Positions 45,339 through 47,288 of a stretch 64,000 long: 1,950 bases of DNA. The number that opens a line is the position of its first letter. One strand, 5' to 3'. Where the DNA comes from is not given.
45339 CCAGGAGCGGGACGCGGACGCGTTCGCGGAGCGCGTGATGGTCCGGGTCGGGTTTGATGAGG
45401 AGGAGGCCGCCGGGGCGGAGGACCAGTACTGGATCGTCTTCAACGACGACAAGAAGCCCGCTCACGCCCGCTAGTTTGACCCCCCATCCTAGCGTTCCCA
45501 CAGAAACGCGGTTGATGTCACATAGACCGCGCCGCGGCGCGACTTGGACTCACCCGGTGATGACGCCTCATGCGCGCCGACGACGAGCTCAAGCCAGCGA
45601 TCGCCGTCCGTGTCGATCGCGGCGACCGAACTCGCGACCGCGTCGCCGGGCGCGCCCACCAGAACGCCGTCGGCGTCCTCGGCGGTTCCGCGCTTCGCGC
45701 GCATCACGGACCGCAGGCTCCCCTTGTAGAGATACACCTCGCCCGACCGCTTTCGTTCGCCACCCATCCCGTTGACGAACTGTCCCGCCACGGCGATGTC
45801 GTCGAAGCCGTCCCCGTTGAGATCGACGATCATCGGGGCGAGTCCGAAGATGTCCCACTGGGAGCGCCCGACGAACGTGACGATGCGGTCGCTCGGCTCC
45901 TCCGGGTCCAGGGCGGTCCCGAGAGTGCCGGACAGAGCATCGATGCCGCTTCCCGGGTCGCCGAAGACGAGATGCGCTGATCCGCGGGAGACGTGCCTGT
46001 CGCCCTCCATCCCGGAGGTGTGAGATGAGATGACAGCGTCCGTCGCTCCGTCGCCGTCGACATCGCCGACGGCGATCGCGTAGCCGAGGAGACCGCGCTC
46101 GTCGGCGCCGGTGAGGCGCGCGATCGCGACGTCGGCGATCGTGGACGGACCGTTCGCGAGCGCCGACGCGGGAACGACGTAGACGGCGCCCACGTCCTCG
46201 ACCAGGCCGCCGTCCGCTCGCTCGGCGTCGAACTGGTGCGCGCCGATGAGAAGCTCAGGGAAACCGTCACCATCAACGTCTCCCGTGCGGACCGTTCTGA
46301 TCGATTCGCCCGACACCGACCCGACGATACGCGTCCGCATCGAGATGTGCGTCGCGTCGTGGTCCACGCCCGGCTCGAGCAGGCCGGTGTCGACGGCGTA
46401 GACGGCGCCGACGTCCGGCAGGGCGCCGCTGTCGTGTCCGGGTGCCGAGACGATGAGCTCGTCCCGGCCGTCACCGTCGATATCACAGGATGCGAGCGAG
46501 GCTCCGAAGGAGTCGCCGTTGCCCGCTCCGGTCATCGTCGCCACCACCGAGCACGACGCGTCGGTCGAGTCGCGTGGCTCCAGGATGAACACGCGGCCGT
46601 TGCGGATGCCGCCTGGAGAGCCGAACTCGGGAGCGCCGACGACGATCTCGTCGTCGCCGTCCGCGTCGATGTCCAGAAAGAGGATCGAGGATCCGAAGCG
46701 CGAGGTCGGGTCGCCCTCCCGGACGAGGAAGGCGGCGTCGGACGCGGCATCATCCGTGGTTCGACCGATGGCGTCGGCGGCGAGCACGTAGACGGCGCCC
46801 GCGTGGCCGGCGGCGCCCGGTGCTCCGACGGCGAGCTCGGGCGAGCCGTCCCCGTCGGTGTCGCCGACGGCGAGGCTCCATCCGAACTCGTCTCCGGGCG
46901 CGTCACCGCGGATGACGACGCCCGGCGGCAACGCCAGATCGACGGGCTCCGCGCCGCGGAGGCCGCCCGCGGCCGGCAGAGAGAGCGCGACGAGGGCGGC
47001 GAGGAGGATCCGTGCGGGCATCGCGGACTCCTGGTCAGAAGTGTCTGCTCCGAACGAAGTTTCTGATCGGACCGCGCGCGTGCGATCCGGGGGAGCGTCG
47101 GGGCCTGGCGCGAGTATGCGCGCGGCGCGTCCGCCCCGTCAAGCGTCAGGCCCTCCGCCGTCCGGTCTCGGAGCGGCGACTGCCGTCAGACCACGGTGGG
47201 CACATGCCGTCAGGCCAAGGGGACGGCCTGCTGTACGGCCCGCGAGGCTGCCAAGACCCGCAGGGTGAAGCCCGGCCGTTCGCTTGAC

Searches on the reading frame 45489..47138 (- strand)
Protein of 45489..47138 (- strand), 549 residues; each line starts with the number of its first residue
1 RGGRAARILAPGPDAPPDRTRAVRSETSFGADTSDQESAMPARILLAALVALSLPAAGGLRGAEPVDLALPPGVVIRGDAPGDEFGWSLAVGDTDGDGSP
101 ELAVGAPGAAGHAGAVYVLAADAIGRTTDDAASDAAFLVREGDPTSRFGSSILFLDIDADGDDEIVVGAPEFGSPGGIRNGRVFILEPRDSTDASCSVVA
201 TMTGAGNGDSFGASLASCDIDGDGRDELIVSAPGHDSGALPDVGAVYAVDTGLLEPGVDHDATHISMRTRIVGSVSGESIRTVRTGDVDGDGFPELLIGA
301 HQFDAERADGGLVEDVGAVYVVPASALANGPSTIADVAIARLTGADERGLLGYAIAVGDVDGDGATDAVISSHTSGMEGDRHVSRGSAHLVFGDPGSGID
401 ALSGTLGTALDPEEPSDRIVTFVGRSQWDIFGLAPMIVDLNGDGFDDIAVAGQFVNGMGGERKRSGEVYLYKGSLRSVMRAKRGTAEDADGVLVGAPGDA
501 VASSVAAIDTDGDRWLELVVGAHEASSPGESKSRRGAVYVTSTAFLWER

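Call 36: search_protein_families(library=pfam, proteins=[window:45489-47138:-], max_evalue=0.00001)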
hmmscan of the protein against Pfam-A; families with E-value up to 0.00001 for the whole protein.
window:45489-47138:- (549 aa): 2 families
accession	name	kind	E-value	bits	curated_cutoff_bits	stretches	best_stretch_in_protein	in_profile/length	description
PF01839.29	FG-GAP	-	5.4e-55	183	22.1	5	85-119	1-37/37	FG-GAP repeat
PF13517.12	FG-GAP_3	-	2.1e-19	70.3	26.9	0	439-520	1-61/61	FG-GAP-like repeat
